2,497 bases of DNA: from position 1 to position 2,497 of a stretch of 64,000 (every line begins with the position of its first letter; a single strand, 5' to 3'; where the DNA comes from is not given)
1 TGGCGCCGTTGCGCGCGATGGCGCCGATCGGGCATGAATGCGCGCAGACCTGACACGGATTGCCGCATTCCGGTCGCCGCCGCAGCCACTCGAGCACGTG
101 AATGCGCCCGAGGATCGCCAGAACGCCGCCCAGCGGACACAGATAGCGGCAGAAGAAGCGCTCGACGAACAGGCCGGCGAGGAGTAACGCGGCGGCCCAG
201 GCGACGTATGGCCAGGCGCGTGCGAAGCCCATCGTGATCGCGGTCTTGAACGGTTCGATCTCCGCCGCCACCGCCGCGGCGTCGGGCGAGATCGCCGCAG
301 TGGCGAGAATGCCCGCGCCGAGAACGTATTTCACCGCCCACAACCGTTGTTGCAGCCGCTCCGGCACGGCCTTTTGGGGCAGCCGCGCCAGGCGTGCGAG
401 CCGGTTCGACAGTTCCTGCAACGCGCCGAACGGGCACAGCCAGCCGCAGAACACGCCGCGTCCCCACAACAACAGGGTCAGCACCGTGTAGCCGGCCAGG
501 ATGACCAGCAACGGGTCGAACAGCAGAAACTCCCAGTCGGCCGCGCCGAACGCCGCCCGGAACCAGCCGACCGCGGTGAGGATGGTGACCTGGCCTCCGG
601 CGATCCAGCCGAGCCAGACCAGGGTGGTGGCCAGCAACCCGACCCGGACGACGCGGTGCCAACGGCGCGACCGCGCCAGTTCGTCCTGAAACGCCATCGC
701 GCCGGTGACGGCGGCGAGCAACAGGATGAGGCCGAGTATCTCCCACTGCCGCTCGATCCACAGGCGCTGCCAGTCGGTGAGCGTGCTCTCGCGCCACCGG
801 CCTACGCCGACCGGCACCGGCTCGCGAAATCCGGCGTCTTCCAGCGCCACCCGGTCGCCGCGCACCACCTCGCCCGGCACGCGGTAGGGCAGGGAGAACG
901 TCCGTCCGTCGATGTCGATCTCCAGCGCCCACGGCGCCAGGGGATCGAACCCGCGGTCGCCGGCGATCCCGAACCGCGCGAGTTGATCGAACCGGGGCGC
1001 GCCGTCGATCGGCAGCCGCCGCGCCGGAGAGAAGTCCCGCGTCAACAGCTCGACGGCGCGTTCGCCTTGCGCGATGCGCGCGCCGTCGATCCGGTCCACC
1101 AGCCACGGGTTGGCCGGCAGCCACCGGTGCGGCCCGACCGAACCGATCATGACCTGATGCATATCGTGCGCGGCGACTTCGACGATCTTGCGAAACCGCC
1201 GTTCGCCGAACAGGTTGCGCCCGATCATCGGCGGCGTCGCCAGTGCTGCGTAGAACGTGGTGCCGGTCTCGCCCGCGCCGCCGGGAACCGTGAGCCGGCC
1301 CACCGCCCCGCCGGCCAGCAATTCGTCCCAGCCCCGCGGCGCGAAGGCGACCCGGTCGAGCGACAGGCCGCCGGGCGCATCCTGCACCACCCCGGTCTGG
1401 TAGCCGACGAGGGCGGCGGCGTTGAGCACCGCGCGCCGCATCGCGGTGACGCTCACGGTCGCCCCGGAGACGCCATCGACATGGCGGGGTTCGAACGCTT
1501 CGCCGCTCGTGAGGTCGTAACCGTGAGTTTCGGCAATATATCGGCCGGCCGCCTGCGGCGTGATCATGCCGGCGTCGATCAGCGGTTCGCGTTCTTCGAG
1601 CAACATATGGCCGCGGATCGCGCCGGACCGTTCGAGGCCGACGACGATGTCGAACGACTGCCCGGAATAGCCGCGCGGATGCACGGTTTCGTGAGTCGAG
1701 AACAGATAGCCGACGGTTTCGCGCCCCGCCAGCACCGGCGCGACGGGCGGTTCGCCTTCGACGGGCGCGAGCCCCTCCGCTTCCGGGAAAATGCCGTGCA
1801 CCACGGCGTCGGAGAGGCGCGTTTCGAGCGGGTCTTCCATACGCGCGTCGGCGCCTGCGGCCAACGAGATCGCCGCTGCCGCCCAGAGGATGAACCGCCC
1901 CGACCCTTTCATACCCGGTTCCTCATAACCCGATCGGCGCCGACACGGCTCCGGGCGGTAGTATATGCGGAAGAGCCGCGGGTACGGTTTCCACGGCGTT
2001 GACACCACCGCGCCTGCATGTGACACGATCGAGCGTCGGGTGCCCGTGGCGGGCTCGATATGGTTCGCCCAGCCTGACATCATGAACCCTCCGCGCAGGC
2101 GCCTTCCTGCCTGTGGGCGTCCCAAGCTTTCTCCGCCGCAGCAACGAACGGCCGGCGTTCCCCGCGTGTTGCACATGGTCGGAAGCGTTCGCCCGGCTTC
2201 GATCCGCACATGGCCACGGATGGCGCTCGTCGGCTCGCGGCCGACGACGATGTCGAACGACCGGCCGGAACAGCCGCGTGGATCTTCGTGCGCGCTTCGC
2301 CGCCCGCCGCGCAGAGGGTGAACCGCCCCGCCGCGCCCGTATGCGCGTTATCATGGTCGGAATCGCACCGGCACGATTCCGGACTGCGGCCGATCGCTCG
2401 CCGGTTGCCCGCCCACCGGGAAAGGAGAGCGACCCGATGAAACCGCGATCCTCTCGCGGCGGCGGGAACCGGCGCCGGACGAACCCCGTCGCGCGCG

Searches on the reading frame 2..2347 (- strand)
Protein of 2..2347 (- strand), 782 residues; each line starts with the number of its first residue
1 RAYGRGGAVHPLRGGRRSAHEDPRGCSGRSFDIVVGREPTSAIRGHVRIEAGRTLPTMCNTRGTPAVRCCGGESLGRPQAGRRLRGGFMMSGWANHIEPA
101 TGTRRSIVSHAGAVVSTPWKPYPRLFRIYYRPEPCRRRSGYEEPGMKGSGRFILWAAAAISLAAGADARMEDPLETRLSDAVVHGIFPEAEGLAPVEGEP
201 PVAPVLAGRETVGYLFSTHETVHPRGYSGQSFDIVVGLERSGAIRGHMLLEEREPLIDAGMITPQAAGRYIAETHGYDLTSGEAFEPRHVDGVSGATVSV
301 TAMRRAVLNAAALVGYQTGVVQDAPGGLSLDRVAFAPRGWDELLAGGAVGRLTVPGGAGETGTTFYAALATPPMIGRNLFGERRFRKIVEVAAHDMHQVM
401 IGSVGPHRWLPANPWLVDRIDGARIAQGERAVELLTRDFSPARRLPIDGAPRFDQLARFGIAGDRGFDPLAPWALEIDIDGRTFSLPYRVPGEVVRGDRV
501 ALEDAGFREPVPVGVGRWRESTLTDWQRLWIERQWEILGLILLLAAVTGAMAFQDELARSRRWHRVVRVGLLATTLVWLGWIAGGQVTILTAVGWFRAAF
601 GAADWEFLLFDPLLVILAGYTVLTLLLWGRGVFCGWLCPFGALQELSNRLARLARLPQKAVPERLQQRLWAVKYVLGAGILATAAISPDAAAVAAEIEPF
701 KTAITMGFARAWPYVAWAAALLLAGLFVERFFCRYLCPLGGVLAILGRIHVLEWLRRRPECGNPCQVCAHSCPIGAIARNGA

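Call 14: search_protein_families(library=pfam, proteins=[window:2-2347:-], max_evalue=0.001)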
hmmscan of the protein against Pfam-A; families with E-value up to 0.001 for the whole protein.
window:2-2347:- (782 aa): 2 families
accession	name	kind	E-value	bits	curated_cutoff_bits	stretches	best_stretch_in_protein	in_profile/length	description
PF12801.12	Fer4_5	-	5.8e-22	77.8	22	2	611-654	2-45/48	4Fe-4S binding domain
PF04205.19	FMN_bind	-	4.5e-05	24.4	22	1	231-311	5-76/77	FMN-binding domain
